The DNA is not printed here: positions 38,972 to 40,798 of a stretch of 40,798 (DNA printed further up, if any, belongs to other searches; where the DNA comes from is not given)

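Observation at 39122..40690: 522-aa protein with SIR2-like NAD-binding motifs split by a ~290-aa insertion, and a possible His-to-Tyr change at the catalytic position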

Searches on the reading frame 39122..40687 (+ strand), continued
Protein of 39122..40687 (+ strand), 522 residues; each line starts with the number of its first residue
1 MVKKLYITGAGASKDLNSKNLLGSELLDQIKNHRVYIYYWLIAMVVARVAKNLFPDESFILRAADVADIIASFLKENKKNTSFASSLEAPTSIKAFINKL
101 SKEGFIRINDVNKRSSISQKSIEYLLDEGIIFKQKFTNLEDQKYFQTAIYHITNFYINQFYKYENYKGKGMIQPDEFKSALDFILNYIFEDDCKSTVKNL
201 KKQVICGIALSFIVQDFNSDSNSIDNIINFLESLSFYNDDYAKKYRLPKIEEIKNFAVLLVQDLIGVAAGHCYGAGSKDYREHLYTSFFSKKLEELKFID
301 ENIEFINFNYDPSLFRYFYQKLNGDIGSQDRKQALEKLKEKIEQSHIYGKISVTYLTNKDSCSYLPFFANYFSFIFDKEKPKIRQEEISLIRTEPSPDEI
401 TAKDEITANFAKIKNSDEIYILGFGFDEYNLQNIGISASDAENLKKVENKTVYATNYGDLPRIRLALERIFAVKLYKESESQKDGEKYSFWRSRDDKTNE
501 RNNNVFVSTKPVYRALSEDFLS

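Call 97: search_protein_families(library=pfam, proteins=[L022:6001-7041:+, L024:5935-7047:+, L023:5995-7167:+, P0057, P0125, P0147, P0151, P0154, P0068, P0270], max_evalue=0.1)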
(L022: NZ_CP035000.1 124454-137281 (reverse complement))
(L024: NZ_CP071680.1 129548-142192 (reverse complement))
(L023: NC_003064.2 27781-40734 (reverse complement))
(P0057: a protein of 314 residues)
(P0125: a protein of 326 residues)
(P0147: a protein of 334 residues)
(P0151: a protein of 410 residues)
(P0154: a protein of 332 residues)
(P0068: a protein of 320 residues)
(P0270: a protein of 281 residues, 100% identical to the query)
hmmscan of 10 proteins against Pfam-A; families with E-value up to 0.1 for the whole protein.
L022:6001-7041:+ (347 aa): 3 families
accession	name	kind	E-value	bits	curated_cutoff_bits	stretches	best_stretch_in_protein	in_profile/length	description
PF13289.12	SIR2_2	-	1.2e-05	25.9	24.5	1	166-304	3-131/141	SIR2-like domain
PF07624.16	PSD2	-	0.0089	16.2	25.8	1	174-202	26-54/74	Protein of unknown function (DUF1585)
PF05928.16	Zea_mays_MuDR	-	0.043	13.9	20.8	1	157-246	53-136/207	Zea mays MURB-like protein (MuDR)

L024:5935-7047:+ (371 aa): 1 family
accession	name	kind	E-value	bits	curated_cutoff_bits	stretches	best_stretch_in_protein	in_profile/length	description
PF13289.12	SIR2_2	-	1.2e-06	29.1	24.5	1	192-317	2-111/141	SIR2-like domain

L023:5995-7167:+ (391 aa): 1 family
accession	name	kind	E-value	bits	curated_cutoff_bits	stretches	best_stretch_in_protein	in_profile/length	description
PF13289.12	SIR2_2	-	3.6e-05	24.3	24.5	1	172-310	3-119/141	SIR2-like domain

P0057 (314 aa): 3 families
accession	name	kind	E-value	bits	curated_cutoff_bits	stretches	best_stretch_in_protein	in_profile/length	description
PF14253.11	AbiH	-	7.6e-05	23.4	30.9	1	119-188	134-182/260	Bacteriophage abortive infection AbiH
PF13289.12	SIR2_2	-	0.0042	17.6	24.5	1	129-250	3-94/141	SIR2-like domain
PF00872.24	Transposase_mut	-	0.025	13.9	21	1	249-300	88-140/379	Transposase, Mutator family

P0125 (326 aa): 1 family
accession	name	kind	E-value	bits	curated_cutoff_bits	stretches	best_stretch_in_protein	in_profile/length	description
PF13289.12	SIR2_2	-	0.00063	20.3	24.5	1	152-270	2-100/141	SIR2-like domain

P0147 (334 aa): 1 family
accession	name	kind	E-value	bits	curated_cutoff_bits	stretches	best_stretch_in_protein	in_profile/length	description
PF13289.12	SIR2_2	-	0.0047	17.5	24.5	1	136-265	2-94/141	SIR2-like domain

P0151 (410 aa): 1 family
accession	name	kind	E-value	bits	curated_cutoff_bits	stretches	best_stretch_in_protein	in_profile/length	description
PF13289.12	SIR2_2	-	0.00045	20.8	24.5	1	190-291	2-86/141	SIR2-like domain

P0154 (332 aa): 3 families
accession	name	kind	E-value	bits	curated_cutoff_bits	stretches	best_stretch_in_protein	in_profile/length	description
PF13289.12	SIR2_2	-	2.7e-07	31.2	24.5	1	142-264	2-101/141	SIR2-like domain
PF14253.11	AbiH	-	0.006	17.1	30.9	1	109-188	109-171/260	Bacteriophage abortive infection AbiH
PF08799.17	PRP4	-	0.063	13.3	25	0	162-177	13-28/29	pre-mRNA processing factor 4 (PRP4) like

P0068 (320 aa): 0 families

P0270 (281 aa): 2 families
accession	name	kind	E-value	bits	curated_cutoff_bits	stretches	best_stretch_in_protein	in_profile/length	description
PF13289.12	SIR2_2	-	6.7e-28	98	24.5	1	118-258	2-140/141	SIR2-like domain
PF10738.15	Lpp-LpqN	-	0.031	14.1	22.4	1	95-183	12-95/174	Probable lipoprotein LpqN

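Call 98: search_dna_similar(query=P0057, collection=plasmids, mode=protein, max_evalue=1, max_rows=30, rows=spread)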
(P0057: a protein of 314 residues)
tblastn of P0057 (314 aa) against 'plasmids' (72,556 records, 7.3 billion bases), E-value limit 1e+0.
Records with a match: 14; places in all: 14; records where one place covers at least 80% of the query: 13.
Best place of each record, by identity: <60% 14.
By first word of the organism name: Agrobacterium 10; Rhizobium 4.
By predicted mobility (MOB-suite, as given by PLSDB): conjugative 11; mobilizable 2; non-mobilizable 1.
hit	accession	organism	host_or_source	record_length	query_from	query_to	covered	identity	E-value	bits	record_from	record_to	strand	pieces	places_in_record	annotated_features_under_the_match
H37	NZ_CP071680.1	Rhizobium ruizarguesonis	lentil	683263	3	307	97%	24.2%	1e-10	69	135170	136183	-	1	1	SIR2 family protein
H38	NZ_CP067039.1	Agrobacterium fabrum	-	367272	3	257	81%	24.5%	6e-10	67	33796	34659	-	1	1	hypothetical protein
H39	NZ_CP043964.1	Agrobacterium fabrum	Prosopis cineraria,pure bacterial ...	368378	3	257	81%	24.5%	6e-10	67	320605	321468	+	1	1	hypothetical protein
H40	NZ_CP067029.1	Agrobacterium fabrum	-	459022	3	257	81%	24.5%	6e-10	67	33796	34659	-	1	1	hypothetical protein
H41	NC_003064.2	Agrobacterium fabrum str. C58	-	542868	3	257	81%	24.5%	6e-10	67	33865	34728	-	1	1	hypothetical protein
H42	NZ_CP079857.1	Agrobacterium fabrum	-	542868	3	257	81%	24.5%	6e-10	67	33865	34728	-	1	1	hypothetical protein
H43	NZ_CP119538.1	Agrobacterium fabrum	-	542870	3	257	81%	24.5%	6e-10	67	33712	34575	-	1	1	hypothetical protein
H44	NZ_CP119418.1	Agrobacterium fabrum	-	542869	3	257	81%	24.5%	6e-10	67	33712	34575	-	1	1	hypothetical protein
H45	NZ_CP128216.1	Agrobacterium fabrum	whole organism,plant root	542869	3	257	81%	24.5%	6e-10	67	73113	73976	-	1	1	hypothetical protein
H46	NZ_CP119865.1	Agrobacterium fabrum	-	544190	3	257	81%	24.5%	6e-10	67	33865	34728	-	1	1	hypothetical protein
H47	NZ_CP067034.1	Agrobacterium fabrum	-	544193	3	257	81%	24.5%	6e-10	67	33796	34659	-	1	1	hypothetical protein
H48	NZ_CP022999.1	Rhizobium sp. 11515TR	Cell culture,agricultural soil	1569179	5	287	90%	21.9%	7e-10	67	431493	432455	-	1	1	none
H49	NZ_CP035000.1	Rhizobium acidisoli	Phaseolus vulgaris,root nodule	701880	5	257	81%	23.1%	2e-8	63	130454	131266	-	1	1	SIR2 family protein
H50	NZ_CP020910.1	Rhizobium etli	Phaseolus vulgaris,cell culture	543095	116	282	53%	27.4%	7e-9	64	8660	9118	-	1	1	hypothetical protein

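Call 102: search_protein_families(library=padloc, proteins=[L007:10208-11305:+, L007:11583-12452:+, L004:7146-7997:+, L004:9815-10282:-, L004:10354-10917:+, L034:884-1903:+, L034:3518-4060:-, L023:7202-7960:+, L023:8159-9274:+], max_evalue=0.001)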
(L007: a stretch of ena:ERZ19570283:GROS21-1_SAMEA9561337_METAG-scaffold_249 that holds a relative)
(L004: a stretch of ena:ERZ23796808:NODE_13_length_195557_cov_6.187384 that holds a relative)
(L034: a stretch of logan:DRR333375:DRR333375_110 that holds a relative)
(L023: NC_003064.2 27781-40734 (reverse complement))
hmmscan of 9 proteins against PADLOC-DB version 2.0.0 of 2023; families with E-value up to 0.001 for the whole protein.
L007:10208-11305:+ (366 aa): 0 families

L007:11583-12452:+ (290 aa): 0 families

L004:7146-7997:+ (284 aa): 1 family
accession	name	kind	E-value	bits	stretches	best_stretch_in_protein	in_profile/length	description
PDLC04903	PDC-S09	-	2.2e-08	32.4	1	29-126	25-107/108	-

L004:9815-10282:- (156 aa): 0 families

L004:10354-10917:+ (188 aa): 1 family
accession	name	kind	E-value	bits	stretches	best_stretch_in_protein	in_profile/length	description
PDLC04151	HEC-05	-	0.00062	16.6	1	85-183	483-581/600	-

L034:884-1903:+ (340 aa): 63 families (the best 25 are shown)
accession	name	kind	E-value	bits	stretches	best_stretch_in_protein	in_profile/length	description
PDLC03378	MTase_II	-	1.7e-111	370.9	1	17-335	3-332/344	Type II methyltransferase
PDLC00027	DruM2|DruM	-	1.5e-102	341.6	1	15-332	10-350/361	DNA cytosine methylase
PDLC03272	MTase_II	-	8.9e-88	293.1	1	9-337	67-394/407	Type II methyltransferase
PDLC00031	DruM2|DruM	-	6e-80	267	1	14-333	9-351/361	DNA cytosine methylase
PDLC03234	MTase_II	-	2.9e-77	258.5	2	15-217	3-215/375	Type II methyltransferase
PDLC02650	DrmMII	-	3.7e-70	235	2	139-329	203-414/435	DrmMII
PDLC03326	MTase_II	-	1.8e-67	226.3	2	15-218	3-228/412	Type II methyltransferase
PDLC00026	DruM2|DruM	-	3.5e-64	215.5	1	15-333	3-318/336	DNA cytosine methylase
PDLC00030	DruM2|DruM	-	1.7e-62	209.7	2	14-181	3-187/380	DNA cytosine methylase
PDLC00033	DruM2|DruM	-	4.8e-61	205.1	2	13-190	18-201/368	DNA cytosine methylase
PDLC03355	MTase_II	-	2.6e-50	169.6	2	15-219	3-220/377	Type II methyltransferase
PDLC03307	MTase_II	-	6e-49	165.3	2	21-192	5-205/382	Type II methyltransferase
PDLC03731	oMTase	-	8.2e-49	164.4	1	19-335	16-323/326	orphan methyltransferase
PDLC02649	DrmMII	-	9.3e-49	164.5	3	81-214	118-257/422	DrmMII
PDLC03237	MTase_II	-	1.1e-44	150.7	2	19-181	796-971/1036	Type II methyltransferase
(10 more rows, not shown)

L034:3518-4060:- (181 aa): 0 families

L023:7202-7960:+ (253 aa): 0 families

L023:8159-9274:+ (372 aa): 2 families
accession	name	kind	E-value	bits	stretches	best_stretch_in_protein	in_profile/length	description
PDLC04597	PDC-M36A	-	5.2e-09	33.4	1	213-347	299-431/457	-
PDLC04598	PDC-M36A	-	2.1e-06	25.4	1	214-350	172-307/330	-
